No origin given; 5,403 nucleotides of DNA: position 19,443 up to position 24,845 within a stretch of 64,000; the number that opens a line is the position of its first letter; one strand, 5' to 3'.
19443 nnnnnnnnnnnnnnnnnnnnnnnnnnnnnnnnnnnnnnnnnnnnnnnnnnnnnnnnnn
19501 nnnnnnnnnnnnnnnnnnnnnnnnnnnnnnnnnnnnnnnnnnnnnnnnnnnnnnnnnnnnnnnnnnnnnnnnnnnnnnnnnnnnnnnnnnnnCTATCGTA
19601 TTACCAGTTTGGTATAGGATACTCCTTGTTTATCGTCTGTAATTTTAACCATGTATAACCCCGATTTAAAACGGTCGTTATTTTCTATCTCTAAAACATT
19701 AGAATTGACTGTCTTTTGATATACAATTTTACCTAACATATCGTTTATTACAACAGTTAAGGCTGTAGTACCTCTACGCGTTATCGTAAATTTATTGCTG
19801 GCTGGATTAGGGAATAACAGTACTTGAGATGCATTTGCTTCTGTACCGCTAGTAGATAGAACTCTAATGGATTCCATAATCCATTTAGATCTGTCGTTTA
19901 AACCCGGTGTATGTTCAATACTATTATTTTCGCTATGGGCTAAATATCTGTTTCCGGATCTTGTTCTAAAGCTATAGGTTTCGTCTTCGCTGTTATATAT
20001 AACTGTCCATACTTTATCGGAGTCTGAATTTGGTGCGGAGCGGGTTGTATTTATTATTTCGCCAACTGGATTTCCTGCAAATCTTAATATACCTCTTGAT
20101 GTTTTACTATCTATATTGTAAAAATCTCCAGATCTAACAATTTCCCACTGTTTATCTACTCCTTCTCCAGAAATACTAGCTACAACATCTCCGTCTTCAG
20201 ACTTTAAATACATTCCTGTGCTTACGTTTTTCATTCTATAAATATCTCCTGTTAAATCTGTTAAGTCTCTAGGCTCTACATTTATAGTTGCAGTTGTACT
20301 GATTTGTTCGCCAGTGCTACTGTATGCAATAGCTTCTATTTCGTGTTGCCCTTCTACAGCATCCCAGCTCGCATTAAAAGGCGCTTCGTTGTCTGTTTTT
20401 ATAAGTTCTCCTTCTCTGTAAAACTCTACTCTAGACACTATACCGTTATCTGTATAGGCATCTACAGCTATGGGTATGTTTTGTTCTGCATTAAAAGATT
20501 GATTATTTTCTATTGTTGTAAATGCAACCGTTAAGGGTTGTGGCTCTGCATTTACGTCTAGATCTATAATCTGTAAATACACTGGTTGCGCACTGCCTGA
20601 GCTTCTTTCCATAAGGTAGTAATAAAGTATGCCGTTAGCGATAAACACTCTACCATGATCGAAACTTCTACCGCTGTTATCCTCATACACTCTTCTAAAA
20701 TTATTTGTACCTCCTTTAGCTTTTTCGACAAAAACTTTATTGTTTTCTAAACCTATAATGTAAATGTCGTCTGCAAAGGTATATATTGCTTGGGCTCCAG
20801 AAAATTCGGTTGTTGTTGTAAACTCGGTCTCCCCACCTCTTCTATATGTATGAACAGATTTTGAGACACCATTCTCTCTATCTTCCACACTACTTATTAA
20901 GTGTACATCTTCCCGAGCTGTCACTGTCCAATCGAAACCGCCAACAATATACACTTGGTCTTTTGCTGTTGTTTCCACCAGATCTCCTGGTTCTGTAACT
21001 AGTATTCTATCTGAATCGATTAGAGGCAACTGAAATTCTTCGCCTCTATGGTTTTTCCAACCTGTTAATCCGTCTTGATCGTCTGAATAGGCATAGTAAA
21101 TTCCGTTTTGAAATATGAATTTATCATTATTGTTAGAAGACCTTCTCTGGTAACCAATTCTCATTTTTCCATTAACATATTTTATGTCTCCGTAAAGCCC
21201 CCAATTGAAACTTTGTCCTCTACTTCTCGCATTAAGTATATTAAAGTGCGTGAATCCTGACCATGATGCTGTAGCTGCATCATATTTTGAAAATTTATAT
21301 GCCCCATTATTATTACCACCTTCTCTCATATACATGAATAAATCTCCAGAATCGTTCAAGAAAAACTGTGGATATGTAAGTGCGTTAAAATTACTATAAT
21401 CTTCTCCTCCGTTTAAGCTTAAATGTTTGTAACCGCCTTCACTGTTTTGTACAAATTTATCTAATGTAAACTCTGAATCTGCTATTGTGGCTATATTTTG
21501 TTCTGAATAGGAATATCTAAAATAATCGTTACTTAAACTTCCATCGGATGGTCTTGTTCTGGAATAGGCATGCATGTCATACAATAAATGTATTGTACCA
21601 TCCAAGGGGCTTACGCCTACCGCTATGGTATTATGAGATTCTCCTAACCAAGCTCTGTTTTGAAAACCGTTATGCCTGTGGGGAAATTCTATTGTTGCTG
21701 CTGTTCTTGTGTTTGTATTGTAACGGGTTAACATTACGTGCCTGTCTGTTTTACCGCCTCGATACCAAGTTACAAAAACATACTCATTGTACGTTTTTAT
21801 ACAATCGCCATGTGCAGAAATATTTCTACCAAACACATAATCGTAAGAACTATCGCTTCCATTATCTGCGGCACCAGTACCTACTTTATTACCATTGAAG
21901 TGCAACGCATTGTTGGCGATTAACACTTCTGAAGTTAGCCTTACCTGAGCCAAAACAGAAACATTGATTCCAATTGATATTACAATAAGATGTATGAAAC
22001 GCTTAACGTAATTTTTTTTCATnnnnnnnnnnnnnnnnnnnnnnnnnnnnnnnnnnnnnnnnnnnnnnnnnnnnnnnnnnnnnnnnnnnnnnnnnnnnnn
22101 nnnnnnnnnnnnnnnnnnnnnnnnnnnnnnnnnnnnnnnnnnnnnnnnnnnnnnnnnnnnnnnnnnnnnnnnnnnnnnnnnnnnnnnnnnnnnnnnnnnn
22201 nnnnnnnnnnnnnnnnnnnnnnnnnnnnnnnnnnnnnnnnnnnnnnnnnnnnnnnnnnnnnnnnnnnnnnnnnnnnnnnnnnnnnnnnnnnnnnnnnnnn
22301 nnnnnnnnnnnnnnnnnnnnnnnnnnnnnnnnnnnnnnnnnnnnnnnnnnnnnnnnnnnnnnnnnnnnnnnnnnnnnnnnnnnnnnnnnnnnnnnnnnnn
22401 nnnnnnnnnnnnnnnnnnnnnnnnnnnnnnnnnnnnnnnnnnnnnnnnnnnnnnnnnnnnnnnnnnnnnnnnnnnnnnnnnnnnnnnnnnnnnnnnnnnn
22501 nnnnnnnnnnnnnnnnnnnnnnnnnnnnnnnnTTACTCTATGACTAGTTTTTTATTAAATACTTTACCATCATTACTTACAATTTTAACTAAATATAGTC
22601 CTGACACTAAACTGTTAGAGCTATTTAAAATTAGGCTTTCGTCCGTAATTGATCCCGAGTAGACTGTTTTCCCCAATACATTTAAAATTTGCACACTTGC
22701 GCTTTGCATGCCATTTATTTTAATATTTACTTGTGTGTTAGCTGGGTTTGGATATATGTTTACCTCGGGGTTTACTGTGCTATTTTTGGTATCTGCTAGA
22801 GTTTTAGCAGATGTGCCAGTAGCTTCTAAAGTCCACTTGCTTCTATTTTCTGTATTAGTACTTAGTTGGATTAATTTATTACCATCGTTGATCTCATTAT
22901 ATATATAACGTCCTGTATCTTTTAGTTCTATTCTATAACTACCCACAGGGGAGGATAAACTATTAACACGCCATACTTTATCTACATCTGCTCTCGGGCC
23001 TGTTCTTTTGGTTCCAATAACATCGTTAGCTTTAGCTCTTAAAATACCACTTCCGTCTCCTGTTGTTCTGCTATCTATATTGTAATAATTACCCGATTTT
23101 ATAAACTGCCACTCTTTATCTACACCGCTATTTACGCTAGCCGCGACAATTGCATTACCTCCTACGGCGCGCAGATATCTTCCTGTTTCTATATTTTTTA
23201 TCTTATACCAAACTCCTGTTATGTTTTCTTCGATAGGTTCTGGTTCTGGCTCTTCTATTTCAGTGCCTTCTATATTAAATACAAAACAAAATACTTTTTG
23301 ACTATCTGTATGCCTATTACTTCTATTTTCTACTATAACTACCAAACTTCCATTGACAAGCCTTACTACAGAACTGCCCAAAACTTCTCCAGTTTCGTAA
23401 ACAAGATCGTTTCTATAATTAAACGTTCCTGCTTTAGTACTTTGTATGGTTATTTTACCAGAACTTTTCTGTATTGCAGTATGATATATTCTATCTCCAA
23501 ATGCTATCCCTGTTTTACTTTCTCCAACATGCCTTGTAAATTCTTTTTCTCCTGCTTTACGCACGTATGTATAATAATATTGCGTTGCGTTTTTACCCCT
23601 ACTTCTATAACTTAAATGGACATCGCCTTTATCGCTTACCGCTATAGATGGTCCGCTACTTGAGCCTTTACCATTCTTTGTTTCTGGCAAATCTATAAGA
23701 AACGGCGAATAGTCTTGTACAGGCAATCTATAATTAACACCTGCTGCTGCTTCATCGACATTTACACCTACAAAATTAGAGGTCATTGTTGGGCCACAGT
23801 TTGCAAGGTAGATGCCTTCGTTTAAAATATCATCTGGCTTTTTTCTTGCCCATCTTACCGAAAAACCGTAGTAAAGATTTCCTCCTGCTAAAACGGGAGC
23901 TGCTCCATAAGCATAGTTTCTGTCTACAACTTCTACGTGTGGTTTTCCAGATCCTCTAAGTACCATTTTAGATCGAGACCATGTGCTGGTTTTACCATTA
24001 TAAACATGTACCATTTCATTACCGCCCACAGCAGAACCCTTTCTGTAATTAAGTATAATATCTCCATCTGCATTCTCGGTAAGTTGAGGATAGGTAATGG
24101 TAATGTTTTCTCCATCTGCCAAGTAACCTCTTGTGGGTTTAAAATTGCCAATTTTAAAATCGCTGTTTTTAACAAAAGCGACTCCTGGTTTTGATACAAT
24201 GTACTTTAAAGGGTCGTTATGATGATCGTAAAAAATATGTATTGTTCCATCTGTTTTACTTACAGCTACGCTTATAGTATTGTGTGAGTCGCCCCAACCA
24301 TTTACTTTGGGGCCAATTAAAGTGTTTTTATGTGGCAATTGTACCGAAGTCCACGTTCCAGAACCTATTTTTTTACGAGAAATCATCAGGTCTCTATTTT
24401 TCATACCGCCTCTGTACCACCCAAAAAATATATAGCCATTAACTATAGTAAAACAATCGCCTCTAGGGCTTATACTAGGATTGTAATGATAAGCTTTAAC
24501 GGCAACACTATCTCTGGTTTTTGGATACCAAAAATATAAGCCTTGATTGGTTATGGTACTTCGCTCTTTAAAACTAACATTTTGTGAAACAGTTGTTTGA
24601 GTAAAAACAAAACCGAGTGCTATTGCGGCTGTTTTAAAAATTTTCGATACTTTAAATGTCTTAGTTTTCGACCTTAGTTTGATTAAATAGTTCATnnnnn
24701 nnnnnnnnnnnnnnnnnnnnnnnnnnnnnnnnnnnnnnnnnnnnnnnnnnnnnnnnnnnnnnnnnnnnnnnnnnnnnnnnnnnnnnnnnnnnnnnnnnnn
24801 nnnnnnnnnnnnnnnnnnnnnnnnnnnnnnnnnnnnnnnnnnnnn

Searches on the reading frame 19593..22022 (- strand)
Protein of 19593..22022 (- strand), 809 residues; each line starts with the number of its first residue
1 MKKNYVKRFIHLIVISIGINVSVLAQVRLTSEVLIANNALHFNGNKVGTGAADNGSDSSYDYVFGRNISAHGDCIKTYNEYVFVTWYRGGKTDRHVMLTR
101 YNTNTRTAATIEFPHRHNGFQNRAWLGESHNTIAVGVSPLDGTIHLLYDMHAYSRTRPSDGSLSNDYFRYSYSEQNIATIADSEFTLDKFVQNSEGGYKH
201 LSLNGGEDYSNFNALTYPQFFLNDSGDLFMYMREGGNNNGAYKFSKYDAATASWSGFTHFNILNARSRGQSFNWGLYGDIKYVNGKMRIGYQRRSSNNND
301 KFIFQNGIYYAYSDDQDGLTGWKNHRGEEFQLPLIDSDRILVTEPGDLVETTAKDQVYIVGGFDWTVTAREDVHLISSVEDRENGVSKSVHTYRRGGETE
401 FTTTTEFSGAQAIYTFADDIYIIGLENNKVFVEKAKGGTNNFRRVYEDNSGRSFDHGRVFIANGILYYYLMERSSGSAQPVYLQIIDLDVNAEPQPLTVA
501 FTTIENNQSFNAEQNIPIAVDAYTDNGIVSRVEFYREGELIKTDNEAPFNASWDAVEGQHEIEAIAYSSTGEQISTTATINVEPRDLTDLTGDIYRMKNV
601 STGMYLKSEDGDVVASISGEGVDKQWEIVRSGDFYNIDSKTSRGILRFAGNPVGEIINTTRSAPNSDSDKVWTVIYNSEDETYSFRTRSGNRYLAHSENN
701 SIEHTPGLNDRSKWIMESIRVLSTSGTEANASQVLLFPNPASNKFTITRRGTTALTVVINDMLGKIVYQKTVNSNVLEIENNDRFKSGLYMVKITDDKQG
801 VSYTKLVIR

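Call 14: search_protein_families(library=pfam, proteins=[window:19593-22022:-], max_evalue=0.00001)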
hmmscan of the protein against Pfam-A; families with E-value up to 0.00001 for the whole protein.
window:19593-22022:- (809 aa): 5 families
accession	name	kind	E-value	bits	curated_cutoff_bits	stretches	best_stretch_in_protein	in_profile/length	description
PF24208.1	Beta-tre_PLH30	-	1.7e-39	135.2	27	1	595-714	1-130/130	Endo-acting ulvan lyase beta-trefoil domain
PF15892.11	BNR_4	-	4.4e-19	69.3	27.3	1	83-402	3-265/272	BNR repeat-containing family member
PF17957.7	Big_7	-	7.5e-13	49.4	24.1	1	498-564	2-70/70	Bacterial Ig domain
PF18962.6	Por_Secre_tail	-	1.9e-11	44.5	27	1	736-808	1-75/75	Secretion system C-terminal sorting domain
PF14200.12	RicinB_lectin_2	-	7.8e-07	30.1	25.6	0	591-649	11-76/89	Ricin-type beta-trefoil lectin domain-like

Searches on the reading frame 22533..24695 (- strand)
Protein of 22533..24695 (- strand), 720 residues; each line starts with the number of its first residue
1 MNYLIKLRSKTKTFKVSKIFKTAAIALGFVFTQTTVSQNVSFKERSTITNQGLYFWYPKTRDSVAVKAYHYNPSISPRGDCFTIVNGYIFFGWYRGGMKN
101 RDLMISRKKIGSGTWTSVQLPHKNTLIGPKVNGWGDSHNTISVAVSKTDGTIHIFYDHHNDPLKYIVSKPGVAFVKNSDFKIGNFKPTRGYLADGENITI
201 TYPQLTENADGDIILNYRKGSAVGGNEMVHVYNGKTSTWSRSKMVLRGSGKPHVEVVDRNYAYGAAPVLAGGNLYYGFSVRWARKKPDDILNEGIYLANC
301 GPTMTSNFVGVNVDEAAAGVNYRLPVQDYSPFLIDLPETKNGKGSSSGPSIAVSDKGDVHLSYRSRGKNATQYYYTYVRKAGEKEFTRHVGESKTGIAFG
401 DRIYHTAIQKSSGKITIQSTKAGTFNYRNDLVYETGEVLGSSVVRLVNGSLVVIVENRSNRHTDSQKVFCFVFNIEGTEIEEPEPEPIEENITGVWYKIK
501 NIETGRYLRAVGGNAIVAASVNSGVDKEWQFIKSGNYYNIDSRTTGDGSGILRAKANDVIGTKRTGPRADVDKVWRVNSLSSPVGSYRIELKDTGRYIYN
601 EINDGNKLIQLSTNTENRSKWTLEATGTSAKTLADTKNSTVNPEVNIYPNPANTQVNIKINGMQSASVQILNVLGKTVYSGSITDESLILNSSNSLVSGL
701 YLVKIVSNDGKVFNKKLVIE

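Call 14: search_protein_families(library=pfam, proteins=[window:22533-24695:-], max_evalue=0.00001)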
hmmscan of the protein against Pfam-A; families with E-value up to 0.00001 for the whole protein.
window:22533-24695:- (720 aa): 4 families
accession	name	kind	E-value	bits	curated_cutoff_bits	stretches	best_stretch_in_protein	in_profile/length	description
PF15892.11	BNR_4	-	2.8e-32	112.6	27.3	1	90-381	3-260/272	BNR repeat-containing family member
PF24208.1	Beta-tre_PLH30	-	3.2e-27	95.5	27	1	497-621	1-130/130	Endo-acting ulvan lyase beta-trefoil domain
PF18962.6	Por_Secre_tail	-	9.9e-12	45.4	27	1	647-719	1-75/75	Secretion system C-terminal sorting domain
PF14200.12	RicinB_lectin_2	-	1.6e-08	35.6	25.6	0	494-546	13-70/89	Ricin-type beta-trefoil lectin domain-like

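Call 71: search_solved_structures(query=window:22533-24695:-, max_evalue=0.001)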
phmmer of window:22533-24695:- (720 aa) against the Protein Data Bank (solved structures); distinct sequences matched with E-value up to 0.001: 14.
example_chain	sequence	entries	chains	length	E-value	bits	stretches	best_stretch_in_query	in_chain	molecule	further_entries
7czh_A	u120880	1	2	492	2.3e-23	85.8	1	68-451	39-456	Uly1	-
7drq_A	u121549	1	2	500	2.4e-23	85.7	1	68-451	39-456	Uly1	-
6jq9_A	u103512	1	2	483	5.3e-17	64.7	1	68-159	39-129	Short ulvan lyase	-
6byp_A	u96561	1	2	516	8.1e-17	64.1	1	68-159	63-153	Short ulvan lyase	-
6byx_A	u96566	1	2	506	3.2e-16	62.1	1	68-159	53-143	Short ulvan lyase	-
6byt_A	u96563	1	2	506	3.7e-16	61.9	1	68-159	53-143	Short ulvan lyase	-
7esl_A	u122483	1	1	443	1.3e-15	60.2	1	135-382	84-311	L-rhamnose-alpha-1,4-D-glucuronate lyase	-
7esk_A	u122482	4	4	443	1.4e-15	60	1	135-382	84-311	L-Rhamnose-alpha-1,4-D-glucuronate lyase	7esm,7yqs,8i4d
7esn_A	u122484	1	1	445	2.2e-14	56.1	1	135-382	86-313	L-Rhamnose-alpha-1,4-D-glucuronate lyase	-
4irt_A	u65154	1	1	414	1.2e-09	40.4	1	103-246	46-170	Uncharacterized protein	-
5muk_A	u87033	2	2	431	1.3e-09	40.3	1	103-247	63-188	Neuraminidase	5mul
5mum_A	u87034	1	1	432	5.9e-09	38.1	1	102-246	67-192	BACINT_00347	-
5mvh_A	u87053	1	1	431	6.1e-08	34.8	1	102-246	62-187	BACCELL_00856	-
8glk_D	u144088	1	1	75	0.00025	22.8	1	644-719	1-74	Endonuclease I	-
